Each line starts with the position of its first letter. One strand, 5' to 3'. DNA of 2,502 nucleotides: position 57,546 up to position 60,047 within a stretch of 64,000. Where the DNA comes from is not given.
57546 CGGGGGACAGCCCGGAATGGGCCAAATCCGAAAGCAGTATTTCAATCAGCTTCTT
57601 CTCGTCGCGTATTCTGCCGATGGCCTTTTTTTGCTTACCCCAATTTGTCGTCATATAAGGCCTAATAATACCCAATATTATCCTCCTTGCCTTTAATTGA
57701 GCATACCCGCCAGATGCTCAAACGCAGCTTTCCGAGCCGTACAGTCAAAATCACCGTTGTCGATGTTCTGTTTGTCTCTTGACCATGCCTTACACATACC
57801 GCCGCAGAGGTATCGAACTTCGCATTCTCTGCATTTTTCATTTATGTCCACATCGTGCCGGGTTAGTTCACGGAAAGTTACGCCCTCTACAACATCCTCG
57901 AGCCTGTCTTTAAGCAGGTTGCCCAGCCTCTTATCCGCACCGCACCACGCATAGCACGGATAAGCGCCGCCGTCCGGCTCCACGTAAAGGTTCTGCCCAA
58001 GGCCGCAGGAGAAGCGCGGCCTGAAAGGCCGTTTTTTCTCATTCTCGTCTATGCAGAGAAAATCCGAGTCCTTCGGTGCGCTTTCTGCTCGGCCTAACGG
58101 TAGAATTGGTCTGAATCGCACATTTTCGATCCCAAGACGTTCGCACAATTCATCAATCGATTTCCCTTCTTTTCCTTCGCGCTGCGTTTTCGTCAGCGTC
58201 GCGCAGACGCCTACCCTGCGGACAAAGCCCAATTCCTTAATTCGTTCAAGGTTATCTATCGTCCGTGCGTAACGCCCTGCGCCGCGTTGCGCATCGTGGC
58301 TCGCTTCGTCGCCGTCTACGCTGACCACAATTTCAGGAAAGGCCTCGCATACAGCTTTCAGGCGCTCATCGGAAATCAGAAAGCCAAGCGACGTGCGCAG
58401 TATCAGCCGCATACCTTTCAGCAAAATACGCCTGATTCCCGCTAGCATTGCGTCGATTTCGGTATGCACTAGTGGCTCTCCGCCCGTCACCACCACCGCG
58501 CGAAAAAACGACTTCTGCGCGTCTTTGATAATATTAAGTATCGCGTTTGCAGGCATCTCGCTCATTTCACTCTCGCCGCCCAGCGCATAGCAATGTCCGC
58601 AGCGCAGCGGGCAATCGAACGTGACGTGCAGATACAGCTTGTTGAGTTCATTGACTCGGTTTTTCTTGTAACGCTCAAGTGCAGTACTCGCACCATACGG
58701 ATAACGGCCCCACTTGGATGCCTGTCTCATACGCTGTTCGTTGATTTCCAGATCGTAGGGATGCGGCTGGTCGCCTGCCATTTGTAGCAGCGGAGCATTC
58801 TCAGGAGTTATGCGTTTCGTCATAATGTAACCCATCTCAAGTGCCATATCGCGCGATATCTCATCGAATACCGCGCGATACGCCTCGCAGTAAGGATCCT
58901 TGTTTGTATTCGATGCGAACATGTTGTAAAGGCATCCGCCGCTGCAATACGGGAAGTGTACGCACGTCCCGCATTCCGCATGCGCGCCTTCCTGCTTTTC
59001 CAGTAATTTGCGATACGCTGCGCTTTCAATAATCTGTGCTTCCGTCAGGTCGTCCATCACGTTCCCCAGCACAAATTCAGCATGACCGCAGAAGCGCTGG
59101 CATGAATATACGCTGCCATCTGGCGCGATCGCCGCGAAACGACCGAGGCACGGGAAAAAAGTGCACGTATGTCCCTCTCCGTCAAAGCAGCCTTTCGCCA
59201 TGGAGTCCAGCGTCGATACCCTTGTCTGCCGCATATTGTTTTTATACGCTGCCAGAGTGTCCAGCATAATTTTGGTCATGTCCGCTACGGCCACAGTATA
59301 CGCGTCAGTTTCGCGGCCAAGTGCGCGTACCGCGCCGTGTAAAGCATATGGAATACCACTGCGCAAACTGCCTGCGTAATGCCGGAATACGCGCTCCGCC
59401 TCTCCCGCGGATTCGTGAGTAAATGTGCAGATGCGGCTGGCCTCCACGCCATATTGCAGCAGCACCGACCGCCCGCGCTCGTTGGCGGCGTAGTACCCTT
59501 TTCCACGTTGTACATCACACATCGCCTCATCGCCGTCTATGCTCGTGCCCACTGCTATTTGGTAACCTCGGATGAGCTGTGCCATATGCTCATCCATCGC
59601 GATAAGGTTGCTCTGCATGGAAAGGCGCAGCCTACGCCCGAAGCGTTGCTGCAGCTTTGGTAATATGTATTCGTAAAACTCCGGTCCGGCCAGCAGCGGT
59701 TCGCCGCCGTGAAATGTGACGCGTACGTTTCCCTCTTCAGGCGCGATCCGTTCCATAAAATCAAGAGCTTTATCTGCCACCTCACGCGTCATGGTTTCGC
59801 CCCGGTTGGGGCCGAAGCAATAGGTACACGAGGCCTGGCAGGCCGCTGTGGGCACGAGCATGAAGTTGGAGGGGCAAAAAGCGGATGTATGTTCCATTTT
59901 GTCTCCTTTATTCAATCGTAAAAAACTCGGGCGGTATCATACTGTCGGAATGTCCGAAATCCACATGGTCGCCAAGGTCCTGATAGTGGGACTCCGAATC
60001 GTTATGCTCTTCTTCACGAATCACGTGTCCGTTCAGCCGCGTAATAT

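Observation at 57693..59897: Head-to-tail fusion of two complete radical-SAM/SPASM maturase units embedded in the repeat-protein array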

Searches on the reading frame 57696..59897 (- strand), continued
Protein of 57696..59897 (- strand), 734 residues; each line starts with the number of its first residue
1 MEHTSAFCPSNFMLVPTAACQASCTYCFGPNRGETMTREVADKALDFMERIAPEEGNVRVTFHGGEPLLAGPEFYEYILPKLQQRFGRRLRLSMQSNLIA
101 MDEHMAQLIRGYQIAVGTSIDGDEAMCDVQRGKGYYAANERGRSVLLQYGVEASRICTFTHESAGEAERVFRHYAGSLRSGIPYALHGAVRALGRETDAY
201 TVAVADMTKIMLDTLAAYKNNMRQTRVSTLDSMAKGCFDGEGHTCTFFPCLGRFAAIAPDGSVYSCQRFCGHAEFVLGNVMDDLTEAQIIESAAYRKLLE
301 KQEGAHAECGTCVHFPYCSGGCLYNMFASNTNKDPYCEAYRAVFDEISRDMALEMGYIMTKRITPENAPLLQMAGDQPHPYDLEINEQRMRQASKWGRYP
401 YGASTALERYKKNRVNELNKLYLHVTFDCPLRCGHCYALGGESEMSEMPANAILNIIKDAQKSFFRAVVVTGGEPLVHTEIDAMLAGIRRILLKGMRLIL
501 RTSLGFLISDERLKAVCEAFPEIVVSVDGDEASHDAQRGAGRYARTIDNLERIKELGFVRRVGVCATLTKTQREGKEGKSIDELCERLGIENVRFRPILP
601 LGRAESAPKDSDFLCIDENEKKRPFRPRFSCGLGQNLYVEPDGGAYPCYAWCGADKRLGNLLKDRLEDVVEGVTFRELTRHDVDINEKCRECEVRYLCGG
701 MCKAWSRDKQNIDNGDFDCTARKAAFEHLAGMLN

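Call 69: find_encoding_contigs(protein=P0202, flank=5000, max_places=1)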
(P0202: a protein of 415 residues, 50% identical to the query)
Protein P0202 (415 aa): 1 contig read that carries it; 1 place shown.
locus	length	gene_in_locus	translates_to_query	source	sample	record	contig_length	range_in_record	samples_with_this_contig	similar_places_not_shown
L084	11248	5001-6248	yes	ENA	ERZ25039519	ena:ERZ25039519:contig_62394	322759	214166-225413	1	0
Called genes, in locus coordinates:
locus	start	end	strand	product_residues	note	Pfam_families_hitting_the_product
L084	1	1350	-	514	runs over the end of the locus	PF13541:ChlI, PF00158:Sigma54_activat (faint), PF00493:MCM (faint), PF01078:Mg_chelatase, PF13191:AAA_16 (faint), PF07728:AAA_5, PF13335:Mg_chelatase_C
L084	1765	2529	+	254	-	PF00037:Fer4 (weak), PF12797:Fer4_2 (faint), PF12837:Fer4_6 (weak), PF12838:Fer4_7 (weak), PF13187:Fer4_9 (weak), PF14697:Fer4_21 (weak), PF13353:Fer4_12 (weak), PF04055:Radical_SAM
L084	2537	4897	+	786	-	PF02901:PFL-like, PF01228:Gly_radical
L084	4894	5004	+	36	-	-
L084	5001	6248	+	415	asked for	PF04055:Radical_SAM, PF13186:SPASM (weak)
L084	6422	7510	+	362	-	PF00990:GGDEF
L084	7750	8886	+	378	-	PF13487:HD_5, PF01966:HD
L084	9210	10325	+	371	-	PF02481:DNA_processg_A, PF18306:LDcluster4 (faint), PF17782:WHD_DprA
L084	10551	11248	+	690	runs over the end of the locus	PF01751:Toprim, PF01131:Topoisom_bac, PF01396:Zn_ribbon_Top1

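Call 70: find_encoding_contigs(protein=P0243, flank=5000, max_places=1)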
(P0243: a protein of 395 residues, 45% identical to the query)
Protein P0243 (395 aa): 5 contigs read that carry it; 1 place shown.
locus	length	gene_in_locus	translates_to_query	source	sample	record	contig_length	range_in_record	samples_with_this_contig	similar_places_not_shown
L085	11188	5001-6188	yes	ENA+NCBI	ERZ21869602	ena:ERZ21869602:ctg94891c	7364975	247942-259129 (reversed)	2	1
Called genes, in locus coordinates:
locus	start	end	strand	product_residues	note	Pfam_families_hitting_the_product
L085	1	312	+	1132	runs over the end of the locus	PF12831:FAD_oxidored (weak), PF13183:Fer4_8 (weak), PF13534:Fer4_17 (weak), PF13187:Fer4_9, PF00072:Response_reg, PF13237:Fer4_10, PF12838:Fer4_7, PF13187:Fer4_9, +20 more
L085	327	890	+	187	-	PF13183:Fer4_8, PF13237:Fer4_10 (faint), PF13187:Fer4_9, PF13534:Fer4_17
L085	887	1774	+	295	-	PF02754:CCG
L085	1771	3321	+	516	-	PF08448:PAS_4, PF08447:PAS_3 (faint), PF00989:PAS, PF08448:PAS_4, PF13188:PAS_8 (weak), PF13426:PAS_9, PF00512:HisKA, PF02518:HATPase_c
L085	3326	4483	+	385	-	PF00072:Response_reg, PF02518:HATPase_c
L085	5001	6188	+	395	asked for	PF04055:Radical_SAM, PF13186:SPASM (weak)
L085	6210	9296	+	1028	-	PF00514:Arm (faint), PF13646:HEAT_2, PF25151:TPR_Trm732_C (faint), PF01602:Adaptin_N (faint), PF02985:HEAT (faint), PF03130:HEAT_PBS (faint), PF12717:Cnd1 (faint), PF13646:HEAT_2, +4 more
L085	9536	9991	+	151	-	-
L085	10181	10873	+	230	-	PF00149:Metallophos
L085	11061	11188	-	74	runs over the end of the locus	PF13443:HTH_26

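Call 71: find_encoding_contigs(protein=P0233, flank=5000, max_places=1)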
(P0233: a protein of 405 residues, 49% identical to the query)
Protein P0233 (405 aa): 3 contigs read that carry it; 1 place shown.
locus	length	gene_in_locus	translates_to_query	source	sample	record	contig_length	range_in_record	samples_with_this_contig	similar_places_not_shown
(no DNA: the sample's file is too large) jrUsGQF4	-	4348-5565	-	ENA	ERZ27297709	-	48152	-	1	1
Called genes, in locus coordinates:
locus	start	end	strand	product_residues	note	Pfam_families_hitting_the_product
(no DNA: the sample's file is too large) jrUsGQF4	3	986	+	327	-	?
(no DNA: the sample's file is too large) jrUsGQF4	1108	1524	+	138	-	-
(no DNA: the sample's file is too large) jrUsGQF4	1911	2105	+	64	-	PF00269:SASP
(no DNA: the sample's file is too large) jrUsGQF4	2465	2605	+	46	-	-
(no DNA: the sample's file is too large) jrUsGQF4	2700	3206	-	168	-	PF00881:Nitroreductase, PF14512:TM1586_NiRdase (weak)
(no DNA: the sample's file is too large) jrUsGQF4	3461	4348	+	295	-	PF12717:Cnd1 (faint), PF24714:TOR1L1_N (faint), PF02985:HEAT (faint), PF13513:HEAT_EZ (faint), PF13646:HEAT_2, PF03130:HEAT_PBS, PF00514:Arm (faint), PF13646:HEAT_2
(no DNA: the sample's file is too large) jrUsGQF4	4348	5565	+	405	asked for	PF04055:Radical_SAM, PF13186:SPASM (weak)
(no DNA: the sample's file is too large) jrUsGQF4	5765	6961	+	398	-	PF00512:HisKA, PF02518:HATPase_c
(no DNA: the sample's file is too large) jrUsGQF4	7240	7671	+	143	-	-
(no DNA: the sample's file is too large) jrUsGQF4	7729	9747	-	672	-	PF26965:MimR_N (weak), PF01590:GAF, PF00989:PAS (weak), PF00158:Sigma54_activat, PF14532:Sigma54_activ_2, PF07728:AAA_5 (weak), PF25601:AAA_lid_14, PF02954:HTH_8, +3 more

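Call 73: find_encoding_contigs(protein=P0177, flank=5000, max_places=1)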
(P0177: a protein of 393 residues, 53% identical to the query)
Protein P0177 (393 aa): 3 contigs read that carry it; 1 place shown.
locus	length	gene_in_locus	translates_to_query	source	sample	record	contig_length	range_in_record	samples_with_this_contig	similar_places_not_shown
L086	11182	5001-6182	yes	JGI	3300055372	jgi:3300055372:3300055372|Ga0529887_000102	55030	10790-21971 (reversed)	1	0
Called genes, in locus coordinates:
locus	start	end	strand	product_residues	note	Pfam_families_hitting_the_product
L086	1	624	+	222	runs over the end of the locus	PF02607:B12-binding_2, PF02310:B12-binding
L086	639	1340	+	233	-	PF07796:DUF1638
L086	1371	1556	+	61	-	-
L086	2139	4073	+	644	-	PF05378:Hydant_A_N, PF01968:Hydantoinase_A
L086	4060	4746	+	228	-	PF07796:DUF1638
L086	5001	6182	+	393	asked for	PF04055:Radical_SAM, PF13186:SPASM (weak)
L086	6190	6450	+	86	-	-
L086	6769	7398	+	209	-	PF02607:B12-binding_2, PF02310:B12-binding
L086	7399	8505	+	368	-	PF01208:URO-D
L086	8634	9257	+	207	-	PF00448:SRP54 (weak), PF02492:cobW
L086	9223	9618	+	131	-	-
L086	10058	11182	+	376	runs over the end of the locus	PF02481:DNA_processg_A, PF18306:LDcluster4 (weak), PF17782:WHD_DprA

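Call 74: find_encoding_contigs(protein=P0221, flank=5000, max_places=1)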
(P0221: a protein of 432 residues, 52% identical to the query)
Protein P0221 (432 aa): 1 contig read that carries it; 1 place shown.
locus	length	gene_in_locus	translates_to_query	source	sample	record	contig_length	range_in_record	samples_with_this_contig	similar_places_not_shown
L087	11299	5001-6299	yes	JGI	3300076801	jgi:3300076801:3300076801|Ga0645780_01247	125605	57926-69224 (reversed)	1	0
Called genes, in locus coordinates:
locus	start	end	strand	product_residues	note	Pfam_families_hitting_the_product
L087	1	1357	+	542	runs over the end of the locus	PF24714:TOR1L1_N (faint), PF02985:HEAT (faint), PF11791:Aconitase_B_N (faint), PF13646:HEAT_2 (weak), PF21581:SCD (faint), PF03130:HEAT_PBS (faint), PF13646:HEAT_2, PF13646:HEAT_2, +3 more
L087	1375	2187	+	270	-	PF01909:NTP_transf_2 (weak), PF18765:Polbeta (weak)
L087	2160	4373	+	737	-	PF13646:HEAT_2, PF03130:HEAT_PBS (weak), PF13646:HEAT_2, PF03130:HEAT_PBS (weak), PF13646:HEAT_2, PF13646:HEAT_2, PF13646:HEAT_2, PF13646:HEAT_2, +19 more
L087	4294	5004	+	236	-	PF13521:AAA_28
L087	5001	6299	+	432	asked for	PF04055:Radical_SAM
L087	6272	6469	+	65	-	-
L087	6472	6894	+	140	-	PF04055:Radical_SAM (weak)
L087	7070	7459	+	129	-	PF13186:SPASM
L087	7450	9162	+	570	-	-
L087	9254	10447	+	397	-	PF00266:Aminotran_5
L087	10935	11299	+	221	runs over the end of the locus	PF01053:Cys_Met_Meta_PP, PF01041:DegT_DnrJ_EryC1 (weak)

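Call 75: find_encoding_contigs(protein=P0219, flank=5000, max_places=1)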
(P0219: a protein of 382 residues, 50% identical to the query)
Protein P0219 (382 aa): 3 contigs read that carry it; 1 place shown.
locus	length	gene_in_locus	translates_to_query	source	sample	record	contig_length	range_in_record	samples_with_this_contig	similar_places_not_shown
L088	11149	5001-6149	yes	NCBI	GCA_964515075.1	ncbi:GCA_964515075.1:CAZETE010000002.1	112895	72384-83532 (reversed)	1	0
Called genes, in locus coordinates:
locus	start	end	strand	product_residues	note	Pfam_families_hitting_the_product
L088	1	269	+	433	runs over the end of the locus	PF02874:ATP-synt_ab_N, PF00006:ATP-synt_ab, PF22919:ATP-synt_VA_C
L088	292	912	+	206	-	PF01813:ATP-synt_D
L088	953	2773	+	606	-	PF01496:V_ATPase_I (weak)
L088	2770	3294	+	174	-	PF00137:ATP-synt_C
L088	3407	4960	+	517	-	-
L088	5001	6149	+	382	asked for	PF04055:Radical_SAM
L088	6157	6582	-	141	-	PF04246:RseC_MucC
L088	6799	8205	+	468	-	PF13375:RnfC_N, PF01512:Complex1_51K, PF10531:SLBB, PF12838:Fer4_7 (weak), PF13183:Fer4_8 (faint), PF13187:Fer4_9, PF13237:Fer4_10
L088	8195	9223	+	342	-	PF03116:NQR2_RnfD_RnfE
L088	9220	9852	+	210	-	PF04205:FMN_bind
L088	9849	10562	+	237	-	PF02508:Rnf-Nqr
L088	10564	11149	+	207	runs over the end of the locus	PF02508:Rnf-Nqr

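Call 76: find_encoding_contigs(protein=P0255, flank=5000, max_places=1)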
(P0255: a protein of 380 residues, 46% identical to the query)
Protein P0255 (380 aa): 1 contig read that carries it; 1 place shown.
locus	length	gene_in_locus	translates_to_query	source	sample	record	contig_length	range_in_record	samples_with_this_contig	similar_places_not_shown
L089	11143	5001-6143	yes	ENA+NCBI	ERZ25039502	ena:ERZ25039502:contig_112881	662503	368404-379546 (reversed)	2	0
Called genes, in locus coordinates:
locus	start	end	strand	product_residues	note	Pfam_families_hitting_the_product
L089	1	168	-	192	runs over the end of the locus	PF01613:Flavin_Reduct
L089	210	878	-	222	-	PF00881:Nitroreductase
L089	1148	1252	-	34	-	-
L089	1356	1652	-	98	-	-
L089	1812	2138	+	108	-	PF13412:HTH_24 (faint), PF01022:HTH_5, PF12840:HTH_20 (faint)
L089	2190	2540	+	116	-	PF26119:DUF8036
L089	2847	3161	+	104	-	PF10967:DUF2769 (weak)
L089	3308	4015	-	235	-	PF00070:Pyr_redox (faint), PF02254:TrkA_N, PF02080:TrkA_C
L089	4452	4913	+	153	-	-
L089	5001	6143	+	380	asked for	PF04055:Radical_SAM, PF13186:SPASM (weak)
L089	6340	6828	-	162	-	PF00882:Zn_dep_PLPC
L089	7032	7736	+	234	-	PF09997:DUF2238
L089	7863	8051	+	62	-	-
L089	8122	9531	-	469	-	PF07690:MFS_1, PF00854:PTR2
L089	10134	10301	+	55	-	PF12797:Fer4_2 (faint), PF13237:Fer4_10 (faint), PF13484:Fer4_16 (faint), PF14697:Fer4_21, PF12838:Fer4_7 (weak), PF13187:Fer4_9 (weak), PF00037:Fer4 (weak)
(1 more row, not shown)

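Call 80: search_protein_families(library=ncbifam, proteins=[L075:10052-11191:+, L079:9992-11167:+, L088:5001-6146:+, L082:5001-6188:+, L080:6001-7200:+, L080:7201-8430:+, L013:5248-6450:+, L013:6451-7605:+], max_evalue=1e-30)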
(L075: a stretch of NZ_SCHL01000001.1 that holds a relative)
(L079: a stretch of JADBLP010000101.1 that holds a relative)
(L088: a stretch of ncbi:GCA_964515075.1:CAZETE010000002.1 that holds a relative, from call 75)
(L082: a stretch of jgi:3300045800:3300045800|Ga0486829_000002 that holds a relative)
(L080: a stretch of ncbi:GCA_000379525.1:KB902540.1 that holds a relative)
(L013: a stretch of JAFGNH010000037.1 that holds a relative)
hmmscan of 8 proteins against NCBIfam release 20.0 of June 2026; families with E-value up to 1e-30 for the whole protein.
L075:10052-11191:+ (380 aa): 5 families
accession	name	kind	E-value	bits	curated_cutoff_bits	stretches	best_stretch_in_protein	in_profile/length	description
TIGR04083.1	rSAM_pep_methan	hypoth_equivalog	3e-213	707.6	300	1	4-378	1-376/376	TIGR04083 family peptide-modifying radical SAM enzyme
TIGR03942.1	sulfatase_rSAM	equivalog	1.8e-56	191.8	349.45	1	5-345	2-356/363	anaerobic sulfatase maturase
NF041298.1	rSAM_mat_DynA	equivalog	5.4e-51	173.6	450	1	6-347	4-354/356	dynobactin maturation radical SAM/SPASM protein DynA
NF010321.0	PRK13758.1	equivalog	1e-34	120.3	441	1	11-341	13-357/370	anaerobic sulfatase-maturase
NF010308.0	PRK13745.1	equivalog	7.4e-34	117.3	484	1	2-342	12-381/412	anaerobic sulfatase-maturation protein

L079:9992-11167:+ (392 aa): 7 families
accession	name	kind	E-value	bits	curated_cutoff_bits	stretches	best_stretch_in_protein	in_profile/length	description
TIGR04083.1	rSAM_pep_methan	hypoth_equivalog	6.1e-125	417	300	1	4-361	1-355/376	TIGR04083 family peptide-modifying radical SAM enzyme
TIGR03942.1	sulfatase_rSAM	equivalog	3.4e-54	184.3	349.45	1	10-347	8-355/363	anaerobic sulfatase maturase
NF041298.1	rSAM_mat_DynA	equivalog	2.1e-50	171.7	450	1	9-346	7-350/356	dynobactin maturation radical SAM/SPASM protein DynA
NF041718.1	rSAM_phane_AMC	equivalog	3.2e-35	121.8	425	1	4-174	7-181/362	cyclophane-forming radical SAM peptide maturase AmcB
TIGR04163.1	rSAM_cobopep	equivalog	2e-34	119.1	375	1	7-342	68-412/428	peptide-modifying radical SAM enzyme CbpB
TIGR04261.1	rSAM_GlyRichRpt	subfamily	1.6e-32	113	310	0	13-174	7-179/363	cyclophane-forming radical SAM/SPASM peptide maturase GrrM/OscB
NF047865.1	rSAM_PapB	equivalog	3.4e-32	112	340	1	7-325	7-327/330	PapB family radical SAM/SPASM ranthipeptide maturase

L088:5001-6146:+ (382 aa): 4 families
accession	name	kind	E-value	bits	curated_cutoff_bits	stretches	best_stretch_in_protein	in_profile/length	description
TIGR04083.1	rSAM_pep_methan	hypoth_equivalog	2.2e-111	372.3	300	1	1-352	3-353/376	TIGR04083 family peptide-modifying radical SAM enzyme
NF041298.1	rSAM_mat_DynA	equivalog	7.7e-41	140.3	450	1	2-338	5-349/356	dynobactin maturation radical SAM/SPASM protein DynA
TIGR03942.1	sulfatase_rSAM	equivalog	5e-34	117.9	349.45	1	5-339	8-354/363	anaerobic sulfatase maturase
NF041718.1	rSAM_phane_AMC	equivalog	2.5e-31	109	425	0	2-167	10-179/362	cyclophane-forming radical SAM peptide maturase AmcB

L082:5001-6188:+ (396 aa): 3 families
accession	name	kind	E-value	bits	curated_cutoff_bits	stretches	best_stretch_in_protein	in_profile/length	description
TIGR04083.1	rSAM_pep_methan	hypoth_equivalog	3.6e-120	401.3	300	1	1-355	3-350/376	TIGR04083 family peptide-modifying radical SAM enzyme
NF041298.1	rSAM_mat_DynA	equivalog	6.2e-45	153.7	450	1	4-347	7-352/356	dynobactin maturation radical SAM/SPASM protein DynA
TIGR03942.1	sulfatase_rSAM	equivalog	9.1e-43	146.7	349.45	1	5-350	8-358/363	anaerobic sulfatase maturase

L080:6001-7200:+ (400 aa): 3 families
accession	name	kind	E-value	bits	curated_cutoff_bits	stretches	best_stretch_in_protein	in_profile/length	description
TIGR04083.1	rSAM_pep_methan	hypoth_equivalog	1.1e-99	333.8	300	1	25-373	2-350/376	TIGR04083 family peptide-modifying radical SAM enzyme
NF041298.1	rSAM_mat_DynA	equivalog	1.7e-47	162.1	450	1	27-367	5-354/356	dynobactin maturation radical SAM/SPASM protein DynA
TIGR03942.1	sulfatase_rSAM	equivalog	2.6e-40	138.6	349.45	1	30-367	8-358/363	anaerobic sulfatase maturase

L080:7201-8430:+ (410 aa): 0 families

L013:5248-6450:+ (401 aa): 4 families
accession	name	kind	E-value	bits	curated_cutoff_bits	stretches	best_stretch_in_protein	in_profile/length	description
TIGR04083.1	rSAM_pep_methan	hypoth_equivalog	1e-104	350.4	300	1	1-352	3-357/376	TIGR04083 family peptide-modifying radical SAM enzyme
NF041298.1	rSAM_mat_DynA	equivalog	1.4e-45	155.9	450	1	4-337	7-352/356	dynobactin maturation radical SAM/SPASM protein DynA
TIGR03942.1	sulfatase_rSAM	equivalog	1.7e-45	155.7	349.45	1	5-336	8-355/363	anaerobic sulfatase maturase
NF041718.1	rSAM_phane_AMC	equivalog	5.1e-31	108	425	0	3-168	11-181/362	cyclophane-forming radical SAM peptide maturase AmcB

L013:6451-7605:+ (385 aa): 1 family
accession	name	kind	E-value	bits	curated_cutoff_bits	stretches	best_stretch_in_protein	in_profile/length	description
NF045574.1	sacti_mat_StsB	exception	2e-31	109.3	625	0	36-326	95-399/466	StsB family radical SAM/SPASM domain sactipeptide maturase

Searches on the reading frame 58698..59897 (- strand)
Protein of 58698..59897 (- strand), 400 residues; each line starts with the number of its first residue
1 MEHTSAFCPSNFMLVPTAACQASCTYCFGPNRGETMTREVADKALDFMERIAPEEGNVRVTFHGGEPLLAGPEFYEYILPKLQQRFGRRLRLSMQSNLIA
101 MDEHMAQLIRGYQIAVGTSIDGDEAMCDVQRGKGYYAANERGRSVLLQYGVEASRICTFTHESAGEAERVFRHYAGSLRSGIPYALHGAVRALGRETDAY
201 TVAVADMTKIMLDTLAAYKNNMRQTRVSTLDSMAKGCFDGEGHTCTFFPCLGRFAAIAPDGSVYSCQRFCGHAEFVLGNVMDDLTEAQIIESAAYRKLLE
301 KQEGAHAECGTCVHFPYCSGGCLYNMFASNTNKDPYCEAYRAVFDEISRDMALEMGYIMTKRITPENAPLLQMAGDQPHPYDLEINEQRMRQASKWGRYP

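Call 4: search_protein_families(library=ncbifam, proteins=[window:58698-59897:-], max_evalue=0.01)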
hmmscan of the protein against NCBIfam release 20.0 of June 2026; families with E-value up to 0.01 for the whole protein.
window:58698-59897:- (400 aa): 62 families (the best 25 are shown)
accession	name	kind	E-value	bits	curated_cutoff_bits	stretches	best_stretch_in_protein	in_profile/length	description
TIGR04083.1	rSAM_pep_methan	hypoth_equivalog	3.5e-82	276.2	300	1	12-356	2-348/376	TIGR04083 family peptide-modifying radical SAM enzyme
TIGR03942.1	sulfatase_rSAM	equivalog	5.1e-41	140.9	349.45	1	17-352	8-358/363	anaerobic sulfatase maturase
NF047865.1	rSAM_PapB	equivalog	1.3e-35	123.3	340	1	12-326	5-321/330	PapB family radical SAM/SPASM ranthipeptide maturase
NF041298.1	rSAM_mat_DynA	equivalog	3.1e-31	108.6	450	1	14-351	5-353/356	dynobactin maturation radical SAM/SPASM protein DynA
TIGR04163.1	rSAM_cobopep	equivalog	4.8e-31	107.9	375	1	9-342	63-410/428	peptide-modifying radical SAM enzyme CbpB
NF010321.0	PRK13758.1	equivalog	5.2e-27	94.9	441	1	17-346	12-357/370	anaerobic sulfatase-maturase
NF041718.1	rSAM_phane_AMC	equivalog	4.2e-26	91.8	425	1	9-327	5-332/362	cyclophane-forming radical SAM peptide maturase AmcB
TIGR03906.1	quino_hemo_SAM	equivalog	1.7e-24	86.3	453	1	14-342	98-438/467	quinohemoprotein amine dehydrogenase maturation protein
TIGR03978.1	rSAM_paired_1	equivalog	1.7e-22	79.8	370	2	10-173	83-256/466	His-Xaa-Ser system radical SAM maturase HxsB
TIGR04064.1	rSAM_nif11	equivalog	1.7e-22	79.8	518.7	2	10-137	78-215/459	nif11-like peptide radical SAM maturase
TIGR04261.1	rSAM_GlyRichRpt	subfamily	2.1e-22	79.7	310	1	16-176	3-175/363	cyclophane-forming radical SAM/SPASM peptide maturase GrrM/OscB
TIGR03974.1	rSAM_six_Cys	equivalog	3.1e-22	79.1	425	2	254-332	353-426/451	thioether cross-link-forming SCIFF peptide maturase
NF040492.1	not_ScfB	exception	3.6e-21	75.6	855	2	254-332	352-425/450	ScfB-related radical SAM/SPASM orphan maturase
NF041707.1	rSAM_YhhB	equivalog_domain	2.5e-20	72.7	445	2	17-132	9-134/369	cyclophane-forming radical SAM/SPASM peptide maturase YhhB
NF041300.1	rSAM_mat_DarW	exception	5.8e-20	71.5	650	2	14-132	45-166/415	radical SAM/SPASM peptide maturase DarW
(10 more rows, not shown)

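Call 33: search_solved_structures(query=window:58698-59897:-, max_evalue=0.00001)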
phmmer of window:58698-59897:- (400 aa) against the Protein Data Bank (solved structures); distinct sequences matched with E-value up to 0.00001: 4.
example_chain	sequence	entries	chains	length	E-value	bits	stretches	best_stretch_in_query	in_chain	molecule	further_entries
4k37_A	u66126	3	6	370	1.6e-26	96.6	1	11-345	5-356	Anaerobic sulfatase-maturating enzyme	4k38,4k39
4k36_A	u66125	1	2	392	1.7e-26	96.4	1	11-345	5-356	Anaerobic sulfatase-maturating enzyme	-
5wgg_A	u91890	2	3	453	3.4e-14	55.9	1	253-331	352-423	Radical SAM domain protein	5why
9gm3_A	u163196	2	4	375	1e-07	34.7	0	16-143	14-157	ChlB radical SAM domain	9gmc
